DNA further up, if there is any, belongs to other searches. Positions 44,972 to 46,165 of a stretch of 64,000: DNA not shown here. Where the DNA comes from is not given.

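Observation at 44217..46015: HDAC-family deacetylase co-transcribed with a zinc-finger protein, plus lysine-rich proteins elsewhere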

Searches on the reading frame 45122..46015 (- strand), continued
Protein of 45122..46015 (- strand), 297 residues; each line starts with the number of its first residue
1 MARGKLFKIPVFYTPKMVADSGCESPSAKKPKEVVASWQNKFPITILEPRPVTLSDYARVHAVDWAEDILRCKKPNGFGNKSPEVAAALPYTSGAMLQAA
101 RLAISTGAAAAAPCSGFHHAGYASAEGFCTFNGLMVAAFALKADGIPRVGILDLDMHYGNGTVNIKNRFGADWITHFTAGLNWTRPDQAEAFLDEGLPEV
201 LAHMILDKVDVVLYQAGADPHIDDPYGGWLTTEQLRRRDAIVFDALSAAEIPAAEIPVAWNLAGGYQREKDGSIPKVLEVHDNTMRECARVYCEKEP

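Call 14: find_encoding_contigs(protein=P0011, flank=6000, max_places=3)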
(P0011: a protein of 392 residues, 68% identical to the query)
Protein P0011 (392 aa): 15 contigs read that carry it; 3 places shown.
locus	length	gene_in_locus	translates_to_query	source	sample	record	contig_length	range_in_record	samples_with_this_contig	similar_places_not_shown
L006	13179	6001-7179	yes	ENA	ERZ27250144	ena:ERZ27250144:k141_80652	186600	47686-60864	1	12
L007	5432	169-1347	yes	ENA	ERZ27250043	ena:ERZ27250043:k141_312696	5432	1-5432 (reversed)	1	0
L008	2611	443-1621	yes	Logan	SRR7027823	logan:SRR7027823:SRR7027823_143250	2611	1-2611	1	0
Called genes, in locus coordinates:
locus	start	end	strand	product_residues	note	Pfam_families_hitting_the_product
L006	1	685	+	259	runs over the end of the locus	-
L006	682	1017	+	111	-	-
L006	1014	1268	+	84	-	-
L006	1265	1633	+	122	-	-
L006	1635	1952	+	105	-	-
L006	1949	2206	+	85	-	-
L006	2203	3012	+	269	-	PF00005:ABC_tran, PF13304:AAA_21 (faint)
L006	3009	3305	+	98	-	-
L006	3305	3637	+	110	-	-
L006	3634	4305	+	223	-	-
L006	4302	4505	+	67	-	-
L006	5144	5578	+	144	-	PF24875:DUF7736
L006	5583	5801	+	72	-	-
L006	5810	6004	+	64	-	-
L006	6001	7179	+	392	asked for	PF00850:Hist_deacetyl, PF10387:DUF2442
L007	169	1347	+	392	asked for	PF00850:Hist_deacetyl, PF10387:DUF2442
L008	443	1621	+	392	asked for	PF00850:Hist_deacetyl, PF10387:DUF2442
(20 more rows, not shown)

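Call 15: find_encoding_contigs(protein=P0024, flank=6000, max_places=2)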
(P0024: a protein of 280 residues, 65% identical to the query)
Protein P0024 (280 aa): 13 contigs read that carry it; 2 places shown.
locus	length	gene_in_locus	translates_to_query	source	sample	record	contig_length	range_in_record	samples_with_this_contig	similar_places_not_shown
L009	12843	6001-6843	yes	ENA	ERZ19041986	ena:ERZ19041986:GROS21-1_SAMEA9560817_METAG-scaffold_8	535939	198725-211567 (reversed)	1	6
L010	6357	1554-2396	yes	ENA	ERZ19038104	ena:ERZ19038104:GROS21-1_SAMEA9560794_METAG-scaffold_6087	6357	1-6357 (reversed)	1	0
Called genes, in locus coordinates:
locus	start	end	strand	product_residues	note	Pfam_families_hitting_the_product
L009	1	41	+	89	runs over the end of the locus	-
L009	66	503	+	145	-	-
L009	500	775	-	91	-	-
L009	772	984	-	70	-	-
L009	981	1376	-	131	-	-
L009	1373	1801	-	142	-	-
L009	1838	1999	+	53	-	-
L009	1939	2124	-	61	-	-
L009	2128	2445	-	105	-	-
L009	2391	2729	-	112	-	-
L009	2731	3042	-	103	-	-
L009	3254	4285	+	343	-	PF00226:DnaJ, PF00069:Pkinase, PF07714:PK_Tyr_Ser-Thr, PF01636:APH (faint)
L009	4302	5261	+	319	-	-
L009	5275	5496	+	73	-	-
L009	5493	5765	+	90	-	-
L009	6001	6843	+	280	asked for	PF00850:Hist_deacetyl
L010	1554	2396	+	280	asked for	PF00850:Hist_deacetyl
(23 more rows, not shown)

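Call 29: get_annotated_region(hit=H3, flank=5000)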
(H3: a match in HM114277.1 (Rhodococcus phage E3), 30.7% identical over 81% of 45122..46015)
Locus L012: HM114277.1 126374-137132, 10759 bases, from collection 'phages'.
description: Rhodococcus phage E3, complete genome.
organism: Rhodococcus phage E3 (NCBI taxid 1007869)
taxonomy: Viruses; Duplodnaviria; Heunggongvirae; Uroviricota; Caudoviricetes
host: Rhodococcus equi; source: -; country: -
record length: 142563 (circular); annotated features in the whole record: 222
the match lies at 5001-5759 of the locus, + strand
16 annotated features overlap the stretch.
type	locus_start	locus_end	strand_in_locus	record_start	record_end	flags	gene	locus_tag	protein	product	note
CDS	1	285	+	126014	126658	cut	gp190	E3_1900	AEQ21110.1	hypothetical protein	-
CDS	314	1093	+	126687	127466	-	gp191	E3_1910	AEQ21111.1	hypothetical protein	-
CDS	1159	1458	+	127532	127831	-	gp192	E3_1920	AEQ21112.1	hypothetical protein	-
CDS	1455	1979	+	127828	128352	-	gp193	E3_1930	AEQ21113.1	hypothetical protein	-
CDS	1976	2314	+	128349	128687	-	gp194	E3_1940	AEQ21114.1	hypothetical protein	-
CDS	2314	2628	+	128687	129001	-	gp195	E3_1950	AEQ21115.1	hypothetical protein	-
CDS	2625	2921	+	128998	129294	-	gp196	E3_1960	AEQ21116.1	hypothetical protein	-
CDS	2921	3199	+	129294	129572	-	gp197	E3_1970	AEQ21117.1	hypothetical protein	-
CDS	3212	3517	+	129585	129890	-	gp198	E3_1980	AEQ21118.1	hypothetical protein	-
CDS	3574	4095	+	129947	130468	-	gp199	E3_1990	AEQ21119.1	putative HNH endonuclease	-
CDS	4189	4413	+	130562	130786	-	gp200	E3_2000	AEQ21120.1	hypothetical protein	-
CDS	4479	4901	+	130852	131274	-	gp201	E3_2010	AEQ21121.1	hypothetical protein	-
CDS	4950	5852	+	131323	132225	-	gp202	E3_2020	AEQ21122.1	putative histone deacetylase protein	-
CDS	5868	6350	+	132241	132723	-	gp203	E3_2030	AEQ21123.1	hypothetical protein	-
CDS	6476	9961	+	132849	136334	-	gp204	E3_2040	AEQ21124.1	putative tail fiber protein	-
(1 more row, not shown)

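Call 34: find_related_loci(query=A2, collection=viral_contigs, flank=10000)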
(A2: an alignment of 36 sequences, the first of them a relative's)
Query A2 (297 aa) in viral_contigs; peptide patterns used: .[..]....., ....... (x = any residue, [..] = any of these).
218 stretches matched a pattern; 191 encode a relative of the query (tblastn E <= 1e-3); the best 80 are kept; 80 distinct loci.
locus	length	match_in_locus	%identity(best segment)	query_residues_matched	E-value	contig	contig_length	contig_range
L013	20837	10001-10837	64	9-292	1e-120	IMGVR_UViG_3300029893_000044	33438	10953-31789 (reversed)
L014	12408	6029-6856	64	9-292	2e-120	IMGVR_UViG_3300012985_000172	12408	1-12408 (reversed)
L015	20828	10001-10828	64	9-292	2e-120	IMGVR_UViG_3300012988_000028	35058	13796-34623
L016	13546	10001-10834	65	9-292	2e-119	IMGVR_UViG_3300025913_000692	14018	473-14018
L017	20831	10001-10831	65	9-292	7e-118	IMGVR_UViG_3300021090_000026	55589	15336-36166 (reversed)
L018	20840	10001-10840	61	8-292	2e-116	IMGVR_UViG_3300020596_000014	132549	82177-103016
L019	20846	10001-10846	63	4-292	4e-114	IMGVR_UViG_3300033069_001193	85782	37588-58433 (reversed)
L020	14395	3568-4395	63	9-292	8e-112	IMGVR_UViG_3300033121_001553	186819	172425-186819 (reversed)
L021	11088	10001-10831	62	9-292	1e-111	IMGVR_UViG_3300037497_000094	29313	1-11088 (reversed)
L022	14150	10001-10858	60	9-292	4e-111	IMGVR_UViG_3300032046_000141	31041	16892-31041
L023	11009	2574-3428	60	1-292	3e-110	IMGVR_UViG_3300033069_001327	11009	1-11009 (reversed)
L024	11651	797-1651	60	1-292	3e-110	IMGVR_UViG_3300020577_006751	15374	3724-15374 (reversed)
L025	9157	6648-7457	55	8-293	2e-93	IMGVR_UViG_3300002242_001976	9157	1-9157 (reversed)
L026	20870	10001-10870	50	1-296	2e-88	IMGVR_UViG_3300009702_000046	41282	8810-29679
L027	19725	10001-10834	48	9-296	4e-81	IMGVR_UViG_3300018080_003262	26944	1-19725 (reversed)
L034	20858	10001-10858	44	3-294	5e-72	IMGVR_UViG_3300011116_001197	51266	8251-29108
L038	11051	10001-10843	42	8-294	8e-70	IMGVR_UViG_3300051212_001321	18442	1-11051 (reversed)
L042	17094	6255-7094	45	8-294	4e-69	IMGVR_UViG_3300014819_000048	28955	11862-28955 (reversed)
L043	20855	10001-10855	44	8-292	4e-69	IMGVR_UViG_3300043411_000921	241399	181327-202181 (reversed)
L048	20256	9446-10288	43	8-294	7e-68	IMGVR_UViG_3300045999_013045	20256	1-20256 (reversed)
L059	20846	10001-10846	43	8-293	3e-61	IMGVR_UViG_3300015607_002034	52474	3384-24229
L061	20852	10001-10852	44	10-287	6e-59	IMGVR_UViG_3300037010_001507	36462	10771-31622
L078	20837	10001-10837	44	9-286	2e-67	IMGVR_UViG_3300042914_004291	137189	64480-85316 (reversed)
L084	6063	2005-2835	35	3-292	2e-41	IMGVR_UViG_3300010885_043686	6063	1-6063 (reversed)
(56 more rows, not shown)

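Call 38: search_protein_families(library=pfam, proteins=[L078:7770-8297:+, L043:2483-5659:+, L061:12687-14432:+, L042:7699-8112:+, L048:10140-10610:+, L038:9570-9995:+, L059:11950-13035:+, L043:11407-11838:+, L034:14067-14762:+, L084:1223-1954:+], max_evalue=0.001)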
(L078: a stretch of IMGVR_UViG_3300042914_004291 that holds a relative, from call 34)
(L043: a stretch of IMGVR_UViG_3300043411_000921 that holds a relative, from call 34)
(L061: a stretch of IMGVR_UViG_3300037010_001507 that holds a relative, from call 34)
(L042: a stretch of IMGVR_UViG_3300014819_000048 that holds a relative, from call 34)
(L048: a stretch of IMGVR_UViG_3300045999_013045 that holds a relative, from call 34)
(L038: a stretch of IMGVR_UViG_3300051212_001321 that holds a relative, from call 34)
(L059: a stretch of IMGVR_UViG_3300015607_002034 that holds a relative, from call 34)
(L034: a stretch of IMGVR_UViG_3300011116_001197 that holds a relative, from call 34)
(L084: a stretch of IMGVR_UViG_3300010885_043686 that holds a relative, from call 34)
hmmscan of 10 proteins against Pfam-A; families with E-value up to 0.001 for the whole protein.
L078:7770-8297:+ (176 aa): 1 family
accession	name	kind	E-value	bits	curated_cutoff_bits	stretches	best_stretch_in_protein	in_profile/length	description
PF06841.18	Phage_T4_gp19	-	1.1e-05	25.7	28.2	1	34-168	3-129/134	T4-like virus tail tube protein gp19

L043:2483-5659:+ (1059 aa): 1 family
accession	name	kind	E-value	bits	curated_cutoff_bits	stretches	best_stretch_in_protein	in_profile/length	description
PF17482.7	Phage_sheath_1C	-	6.1e-07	29.9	26.9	1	952-1050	3-102/104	Phage tail sheath C-terminal domain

L061:12687-14432:+ (582 aa): 5 families
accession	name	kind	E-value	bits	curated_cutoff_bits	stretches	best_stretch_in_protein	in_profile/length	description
PF03796.21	DnaB_C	-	3.5e-72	243.3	27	1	311-559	1-253/255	DnaB-like helicase C terminal domain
PF00772.26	DnaB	-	1.7e-20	73.4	23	1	140-238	4-103/103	DnaB-like helicase N terminal domain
PF13481.12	AAA_25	-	1e-07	32.2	27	1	307-483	10-185/195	AAA domain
PF06745.19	ATPase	-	1.3e-06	28.4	26.6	1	313-487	2-166/231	KaiC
PF20720.3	nSTAND3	-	0.0001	22.5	27.2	1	327-411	14-100/155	Novel STAND NTPase 3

L042:7699-8112:+ (138 aa): 0 families

L048:10140-10610:+ (157 aa): 1 family
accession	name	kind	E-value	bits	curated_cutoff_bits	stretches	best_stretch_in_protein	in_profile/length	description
PF01844.29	HNH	-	1.9e-08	34.8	21.4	1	65-109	1-46/47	HNH endonuclease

L038:9570-9995:+ (142 aa): 0 families

L059:11950-13035:+ (362 aa): 0 families

L043:11407-11838:+ (144 aa): 0 families

L034:14067-14762:+ (232 aa): 0 families

L084:1223-1954:+ (244 aa): 1 family
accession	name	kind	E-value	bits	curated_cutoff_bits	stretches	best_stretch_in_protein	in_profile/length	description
PF22811.2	Zn_ribbon_NrdR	-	4.7e-06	26.9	27.2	1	181-222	1-42/42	Transcriptional repressor NrdR-like, N-terminal domain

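Call 40: find_related_loci(query=A2, collection=genome_contigs, flank=8000)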
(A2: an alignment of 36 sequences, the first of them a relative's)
Query A2 (297 aa) in genome_contigs; peptide patterns used: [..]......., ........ (x = any residue, [..] = any of these).
379 stretches matched a pattern; 372 encode a relative of the query (tblastn E <= 1e-3); the best 80 are kept; 80 distinct loci.
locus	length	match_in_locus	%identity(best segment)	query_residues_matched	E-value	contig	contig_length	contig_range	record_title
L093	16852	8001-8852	58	3-292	6e-106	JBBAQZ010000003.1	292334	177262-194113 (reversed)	MAG: Myxococcaceae bacterium isolate EUL_206 ctg3-EUL_206, whole genome shotgun sequence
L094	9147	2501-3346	60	9-295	1e-105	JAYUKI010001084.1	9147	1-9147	MAG: Myxococcales bacterium isolate GFS_9240 GFS_9240_1083, whole genome shotgun sequence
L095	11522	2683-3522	57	9-294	2e-103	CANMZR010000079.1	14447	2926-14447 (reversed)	MAG: Polyangiaceae bacterium isolate ZH-3nov15-113 genome assembly, contig: ZH-3nov15-C5230, whole genome shotgun sequen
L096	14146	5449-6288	58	9-293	4e-102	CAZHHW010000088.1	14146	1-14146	MAG TPA_asm: uncultured Gammaproteobacteria bacterium isolate SRP193066_co2_437 genome assembly, contig: NODE_2273_lengt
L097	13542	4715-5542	58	9-288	2e-101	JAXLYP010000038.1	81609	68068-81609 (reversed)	MAG: Polyangiaceae bacterium isolate STL-MYX16 C3.166.fa-38, whole genome shotgun sequence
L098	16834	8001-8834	57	9-292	6e-101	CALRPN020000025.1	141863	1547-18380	MAG: Archangium gephyra isolate JJ-KV9-13-1-m1-bin299 genome assembly, contig: JJ-KV9-13-C26, whole genome shotgun seque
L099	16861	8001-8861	56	6-295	2e-100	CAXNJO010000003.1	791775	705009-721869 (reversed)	MAG: Polyangiales bacterium isolate ME-04may21-LR-79 genome assembly, contig: ME-04may21-LR-C46, whole genome shotgun se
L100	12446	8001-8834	56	9-292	1e-99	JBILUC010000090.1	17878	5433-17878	MAG: Archangium sp. isolate ME2018-07-27_3300044621_group8_bin65 Rohwer_bin1477_scaffold_1828_c1, whole genome shotgun s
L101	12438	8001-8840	58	9-290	1e-99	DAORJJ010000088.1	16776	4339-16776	MAG TPA_asm: Polyangiaceae bacterium isolate AMR_MDS_5554 NODE_693_length_16776_cov_5.202261, whole genome shotgun seque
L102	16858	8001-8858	56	4-295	2e-99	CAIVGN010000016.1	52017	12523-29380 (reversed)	MAG: uncultured Archangium sp. isolate Ja1_bin-1494 genome assembly, contig: bin-1494:016/251, whole genome shotgun sequ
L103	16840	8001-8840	58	8-292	2e-98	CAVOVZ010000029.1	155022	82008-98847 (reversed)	MAG: Terriglobia bacterium isolate MFD00032.bin.1.110 genome assembly, contig: contig_96615, whole genome shotgun sequen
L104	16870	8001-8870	58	7-297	3e-98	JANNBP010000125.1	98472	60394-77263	MAG: Deltaproteobacteria bacterium isolate OTE_78_metabat_316 OTE_78_k141_3252157, whole genome shotgun sequence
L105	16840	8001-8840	56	9-294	1e-97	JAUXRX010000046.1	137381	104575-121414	MAG: Archangium sp. isolate C12_metabat.bin.17_sub C12_k141_423574, whole genome shotgun sequence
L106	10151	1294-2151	59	3-294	2e-97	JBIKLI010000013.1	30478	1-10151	MAG: Alphaproteobacteria bacterium isolate ME2014-08-22_3300042298_group5_bin116 Rohwer_bin1816_scaffold_799_c1, whole g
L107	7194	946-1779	55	9-292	2e-97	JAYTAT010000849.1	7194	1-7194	MAG: Archangium sp. isolate GFS_13965 GFS_13965_848, whole genome shotgun sequence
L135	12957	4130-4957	53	8-294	2e-91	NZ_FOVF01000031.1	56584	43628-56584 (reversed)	Dokdonella immobilis strain CGMCC 1.7659, whole genome shotgun sequence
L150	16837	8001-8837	55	9-294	1e-97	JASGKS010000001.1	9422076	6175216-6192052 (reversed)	MAG: Archangium sp. isolate 5N606 JMF-2111-06-0005.ont.bin.606_0, whole genome shotgun sequence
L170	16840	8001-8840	49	3-295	6e-87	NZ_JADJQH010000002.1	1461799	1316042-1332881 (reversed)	MAG: Dokdonella sp. isolate Fred_18-Q3-R57-64_MAXAC.209 tig00350925-10-14617120, whole genome shotgun sequence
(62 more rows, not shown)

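Call 43: search_protein_families(library=pfam, proteins=[L150:7079-7948:-, L150:8638-9738:+, L150:9711-10388:+, L150:10392-11984:+, L150:5645-6601:+, L170:6731-7918:-, L170:9017-9697:-, L170:4345-6528:-, L099:6986-7909:-, L099:8868-9329:+], max_evalue=0.001)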
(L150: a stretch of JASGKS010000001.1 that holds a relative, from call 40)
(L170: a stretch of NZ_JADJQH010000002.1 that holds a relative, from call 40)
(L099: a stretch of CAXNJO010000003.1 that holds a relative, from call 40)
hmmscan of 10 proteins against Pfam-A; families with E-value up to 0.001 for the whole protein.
L150:7079-7948:- (290 aa): 2 families
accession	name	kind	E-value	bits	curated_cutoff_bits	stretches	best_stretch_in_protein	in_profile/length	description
PF00126.33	HTH_1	-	4.1e-14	52.7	26.6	1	20-78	1-59/60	Bacterial regulatory helix-turn-helix protein, lysR family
PF03466.25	LysR_substrate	-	5.9e-10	39.3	28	1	102-268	5-193/209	LysR substrate binding domain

L150:8638-9738:+ (367 aa): 4 families
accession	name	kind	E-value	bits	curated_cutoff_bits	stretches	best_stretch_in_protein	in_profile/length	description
PF03060.21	NMO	-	2e-36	126.5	28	1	77-313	3-267/331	Nitronate monooxygenase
PF00478.31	IMPDH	-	2e-09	37.4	25.6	1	68-277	17-245/345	IMP dehydrogenase / GMP reductase domain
PF01070.24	FMN_dh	-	2.6e-05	23.8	24.9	1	186-277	218-311/350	FMN-dependent dehydrogenase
PF05690.20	ThiG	-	0.00076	19.3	23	0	200-291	137-227/247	Thiazole biosynthesis protein ThiG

L150:9711-10388:+ (226 aa): 1 family
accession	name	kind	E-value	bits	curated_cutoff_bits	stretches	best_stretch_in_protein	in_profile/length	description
PF01327.26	Pep_deformylase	-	1.6e-45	154.9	22.8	1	35-197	3-150/156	Polypeptide deformylase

L150:10392-11984:+ (531 aa): 9 families
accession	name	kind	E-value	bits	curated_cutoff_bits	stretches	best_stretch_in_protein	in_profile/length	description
PF01593.30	Amino_oxidase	-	1.1e-21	78.1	19.8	1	27-513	1-443/443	Flavin containing amine oxidoreductase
PF13450.12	NAD_binding_8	-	9.1e-14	51.9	21.9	1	22-89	1-67/68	NAD(P)-binding Rossmann-like domain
PF01266.30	DAO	-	5.8e-10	39.7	27.9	1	19-300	1-215/353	FAD dependent oxidoreductase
PF00890.30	FAD_binding_2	-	7.8e-08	32.4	20.4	1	19-58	1-39/414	FAD binding domain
PF12831.13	FAD_oxidored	-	1.2e-05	25.2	27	1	19-92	1-70/416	FAD dependent oxidoreductase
PF01946.23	Thi4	-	3.1e-05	23.8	26.2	1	17-55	17-55/235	Thi4 family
PF03486.20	HI0933_like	-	6.3e-05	23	50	0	19-54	2-36/244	HI0933-like protein Rossmann domain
PF01494.25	FAD_binding_3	-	0.00017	21.4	22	1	18-50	2-33/349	FAD binding domain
PF07992.20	Pyr_redox_2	-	0.00018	21.5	26.1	0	20-52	3-176/291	Pyridine nucleotide-disulphide oxidoreductase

L150:5645-6601:+ (319 aa): 1 family
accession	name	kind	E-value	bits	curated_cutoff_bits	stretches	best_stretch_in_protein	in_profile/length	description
PF01263.26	Aldose_epim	-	9.1e-20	71.7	27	1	74-281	12-253/299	Aldose 1-epimerase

L170:6731-7918:- (396 aa): 3 families
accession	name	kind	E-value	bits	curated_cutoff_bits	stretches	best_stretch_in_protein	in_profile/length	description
PF04055.27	Radical_SAM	-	5.7e-24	85.6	29.5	1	13-181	1-157/166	Radical SAM superfamily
PF06969.22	HemN_C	-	2.2e-11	44.1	24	1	318-377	5-65/67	HemN C-terminal domain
PF25213.1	HVO_A0261_N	-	0.00026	21.2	35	1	336-384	27-75/86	HVO_A0261 N-terminal domain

L170:9017-9697:- (227 aa): 1 family
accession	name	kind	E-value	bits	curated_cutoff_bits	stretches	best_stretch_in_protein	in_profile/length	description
PF01725.21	Ham1p_like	-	1.8e-59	201.2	22.5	1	33-220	1-184/186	Ham1 family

L170:4345-6528:- (728 aa): 3 families
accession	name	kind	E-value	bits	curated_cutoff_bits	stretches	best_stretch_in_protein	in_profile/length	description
PF00593.30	TonB_dep_Rec_b-barrel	-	2e-47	163.5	27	1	336-701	11-436/436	TonB dependent receptor-like, beta-barrel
PF07715.20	Plug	-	1.9e-25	89.9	23.9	1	172-275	5-107/107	TonB-dependent Receptor Plug Domain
PF14905.12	OMP_b-brl_3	-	4.6e-05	23.1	27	1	542-662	207-328/408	Outer membrane protein beta-barrel family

L099:6986-7909:- (308 aa): 0 families

L099:8868-9329:+ (154 aa): 0 families
